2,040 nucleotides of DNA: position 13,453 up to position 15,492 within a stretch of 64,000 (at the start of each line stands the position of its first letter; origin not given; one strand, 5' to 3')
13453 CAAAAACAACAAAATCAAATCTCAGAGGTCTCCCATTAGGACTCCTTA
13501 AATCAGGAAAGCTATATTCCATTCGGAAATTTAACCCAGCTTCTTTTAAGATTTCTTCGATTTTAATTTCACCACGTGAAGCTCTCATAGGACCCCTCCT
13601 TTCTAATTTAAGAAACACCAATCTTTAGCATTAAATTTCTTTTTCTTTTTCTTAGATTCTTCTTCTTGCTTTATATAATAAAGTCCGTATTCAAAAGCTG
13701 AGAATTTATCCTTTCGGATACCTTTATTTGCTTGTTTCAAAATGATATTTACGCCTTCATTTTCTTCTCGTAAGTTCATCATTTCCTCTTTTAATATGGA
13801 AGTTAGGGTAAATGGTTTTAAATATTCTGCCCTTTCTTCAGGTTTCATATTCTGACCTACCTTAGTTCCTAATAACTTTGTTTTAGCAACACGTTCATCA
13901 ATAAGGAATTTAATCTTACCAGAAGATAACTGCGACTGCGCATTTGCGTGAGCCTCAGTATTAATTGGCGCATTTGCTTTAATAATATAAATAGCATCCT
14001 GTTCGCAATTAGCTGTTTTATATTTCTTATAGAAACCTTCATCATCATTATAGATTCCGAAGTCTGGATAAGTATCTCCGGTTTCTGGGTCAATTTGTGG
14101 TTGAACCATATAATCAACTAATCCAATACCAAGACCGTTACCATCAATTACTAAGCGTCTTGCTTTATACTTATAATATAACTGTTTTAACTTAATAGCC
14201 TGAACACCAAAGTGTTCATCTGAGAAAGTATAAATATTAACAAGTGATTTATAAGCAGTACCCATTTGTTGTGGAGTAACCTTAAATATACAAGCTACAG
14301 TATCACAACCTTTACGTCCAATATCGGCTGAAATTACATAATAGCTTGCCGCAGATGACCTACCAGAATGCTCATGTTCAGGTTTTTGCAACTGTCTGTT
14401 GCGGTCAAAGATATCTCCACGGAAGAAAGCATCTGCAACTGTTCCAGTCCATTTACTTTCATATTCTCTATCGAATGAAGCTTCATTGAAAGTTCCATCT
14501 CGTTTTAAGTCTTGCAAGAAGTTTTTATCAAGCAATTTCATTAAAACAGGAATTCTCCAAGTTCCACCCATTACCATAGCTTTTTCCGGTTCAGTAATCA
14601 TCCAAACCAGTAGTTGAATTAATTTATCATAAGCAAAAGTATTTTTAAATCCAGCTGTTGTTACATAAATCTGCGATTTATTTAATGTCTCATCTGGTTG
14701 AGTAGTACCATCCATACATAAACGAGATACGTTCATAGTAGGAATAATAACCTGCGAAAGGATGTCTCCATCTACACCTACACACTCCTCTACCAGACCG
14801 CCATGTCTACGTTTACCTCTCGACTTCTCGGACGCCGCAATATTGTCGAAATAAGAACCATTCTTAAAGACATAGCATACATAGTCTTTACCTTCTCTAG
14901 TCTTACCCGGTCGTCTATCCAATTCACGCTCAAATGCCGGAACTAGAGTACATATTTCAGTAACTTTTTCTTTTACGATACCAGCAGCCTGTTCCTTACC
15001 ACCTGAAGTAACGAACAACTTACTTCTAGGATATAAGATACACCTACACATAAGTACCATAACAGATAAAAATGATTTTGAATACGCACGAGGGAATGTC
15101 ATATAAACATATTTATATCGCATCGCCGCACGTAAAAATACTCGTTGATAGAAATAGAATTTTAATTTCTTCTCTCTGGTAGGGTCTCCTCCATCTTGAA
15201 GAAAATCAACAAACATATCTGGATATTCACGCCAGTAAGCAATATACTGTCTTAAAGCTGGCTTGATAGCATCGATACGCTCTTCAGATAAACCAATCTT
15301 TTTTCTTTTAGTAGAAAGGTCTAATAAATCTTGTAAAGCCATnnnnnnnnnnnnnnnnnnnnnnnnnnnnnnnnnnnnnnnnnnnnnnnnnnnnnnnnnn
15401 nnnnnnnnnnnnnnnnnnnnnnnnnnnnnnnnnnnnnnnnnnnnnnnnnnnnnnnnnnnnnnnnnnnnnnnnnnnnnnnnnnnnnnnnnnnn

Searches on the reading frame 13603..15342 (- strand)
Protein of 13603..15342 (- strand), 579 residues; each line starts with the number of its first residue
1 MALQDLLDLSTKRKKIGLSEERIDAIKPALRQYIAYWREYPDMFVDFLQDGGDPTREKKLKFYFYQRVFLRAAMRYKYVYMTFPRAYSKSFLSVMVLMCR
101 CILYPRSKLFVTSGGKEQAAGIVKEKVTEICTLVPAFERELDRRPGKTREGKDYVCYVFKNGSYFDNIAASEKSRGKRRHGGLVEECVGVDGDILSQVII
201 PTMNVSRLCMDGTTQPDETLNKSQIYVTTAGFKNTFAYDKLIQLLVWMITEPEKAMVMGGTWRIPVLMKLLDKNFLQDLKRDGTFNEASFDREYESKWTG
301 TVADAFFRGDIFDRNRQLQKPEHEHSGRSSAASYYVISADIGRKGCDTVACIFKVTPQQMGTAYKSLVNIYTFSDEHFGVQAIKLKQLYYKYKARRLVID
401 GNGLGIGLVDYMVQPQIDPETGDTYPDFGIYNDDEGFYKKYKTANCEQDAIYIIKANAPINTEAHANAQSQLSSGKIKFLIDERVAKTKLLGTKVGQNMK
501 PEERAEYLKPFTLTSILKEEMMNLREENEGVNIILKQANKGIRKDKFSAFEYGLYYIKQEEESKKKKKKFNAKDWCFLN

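Call 15: search_protein_families(library=phrogs, proteins=[window:13603-15342:-], max_evalue=0.01)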
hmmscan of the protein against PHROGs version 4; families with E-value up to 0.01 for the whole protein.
window:13603-15342:- (579 aa): 5 families
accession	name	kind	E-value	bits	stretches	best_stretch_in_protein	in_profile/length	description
phrog_15503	-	unknown function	1.3e-59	202.5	1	10-225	24-215/245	-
phrog_24618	-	unknown function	1.8e-55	189.1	1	353-579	2-230/230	-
phrog_2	-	head and packaging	3.8e-20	73.2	1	53-440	253-549/807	terminase large subunit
phrog_26582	-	unknown function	1.2e-14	55.4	1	265-557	29-334/363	-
phrog_5909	-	head and packaging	0.0029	17.8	1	338-414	111-184/285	terminase large subunit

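Call 18: search_dna_similar(query=window:13603-15342:-, collection=phages, mode=protein, max_evalue=0.00001)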
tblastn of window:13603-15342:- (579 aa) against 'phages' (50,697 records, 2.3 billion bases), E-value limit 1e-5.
Records with a match: 145; places in all: 149; records where one place covers at least 80% of the query: 127.
Best place of each record, by identity: 60-80% 1; <60% 144.
By first word of the organism name: Bacillus 81; Lactococcus 22; Enterococcus 7; Clostridium 6; Clostridioides 6; Staphylococcus 4; Mammaliicoccus 4; Bacteriophage 3; Geobacillus 2; Brevibacillus 2; and 7 more.
By host as written in the record: Lactococcus lactis 17; Bacillus subtilis BEST7003 11; Bacillus anthracis Sterne 10; Bacillus cereus 10; - 8; Bacillus subtilis 7; Bacillus anthracis 7; Bacillus subtilis subsp. subtilis str. 168 5; and 40 more.
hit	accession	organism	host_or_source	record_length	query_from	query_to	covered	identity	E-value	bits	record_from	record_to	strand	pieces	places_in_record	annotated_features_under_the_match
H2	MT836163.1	Bacteriophage sp.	human fecal samples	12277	1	579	100%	60.3%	0e+0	706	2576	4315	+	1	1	record has no annotation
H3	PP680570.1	Enterococcus phage VRE9_4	Enterococcus faecium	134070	10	557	95%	50.3%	0e+0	579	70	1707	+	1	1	hypothetical protein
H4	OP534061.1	Enterococcus phage H1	Enterococcus faecium 374iF1 (22)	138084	10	557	95%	50.3%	0e+0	578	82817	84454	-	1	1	terminase large subunit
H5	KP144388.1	Geobacillus virus E3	failed fermentation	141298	22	557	93%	50.4%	6e-167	532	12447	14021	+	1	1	putative terminase large subunit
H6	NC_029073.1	Geobacillus virus E3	failed fermentation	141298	22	557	93%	50.4%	6e-167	532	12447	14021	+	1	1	putative terminase large subunit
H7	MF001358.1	Enterococcus phage EF1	Enterococcus faecalis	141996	10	557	89%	50.4%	1e-63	549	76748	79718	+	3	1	hypothetical protein (x2) | HNH homing endonuclease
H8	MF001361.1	Enterococcus phage EF5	Enterococcus faecalis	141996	10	557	89%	50.4%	1e-63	549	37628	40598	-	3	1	hypothetical protein (x2) | HNH homing endonuclease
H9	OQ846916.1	Alicyclobacillus phage KKP_3916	Alicyclobacillus acidoterrestris strain ...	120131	20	557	93%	47.2%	3e-155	498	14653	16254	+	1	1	hypothetical protein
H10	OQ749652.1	Phage Phass-1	human gut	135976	31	557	91%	44.0%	2e-138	449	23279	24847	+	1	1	hypothetical protein (x3)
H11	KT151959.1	Brevibacillus phage Sundance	Brevibacillus laterosporus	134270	31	557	91%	35.6%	3e-88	304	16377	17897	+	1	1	putative protein YonF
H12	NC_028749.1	Brevibacillus phage Sundance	Brevibacillus laterosporus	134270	31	557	91%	35.6%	3e-88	304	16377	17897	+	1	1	DNA-packaging protein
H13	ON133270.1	Bacillus phage 2S-4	Rosselomorea vietnamensis FJAT-46955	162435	19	557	93%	34.2%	8e-90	309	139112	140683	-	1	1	none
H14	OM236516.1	Bacillus phage FADO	Bacillus subtilis BEST7003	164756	19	557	93%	34.2%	8e-90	309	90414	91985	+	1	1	hypothetical protein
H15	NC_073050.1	Bacillus phage FADO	Bacillus subtilis BEST7003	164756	19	557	93%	34.2%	8e-90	309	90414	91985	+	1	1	hypothetical protein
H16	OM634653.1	Bacillus phage vB_BsuS_PJN02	Bacillus subtilis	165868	19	557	93%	34.2%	8e-90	309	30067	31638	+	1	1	terminase ATPase subunit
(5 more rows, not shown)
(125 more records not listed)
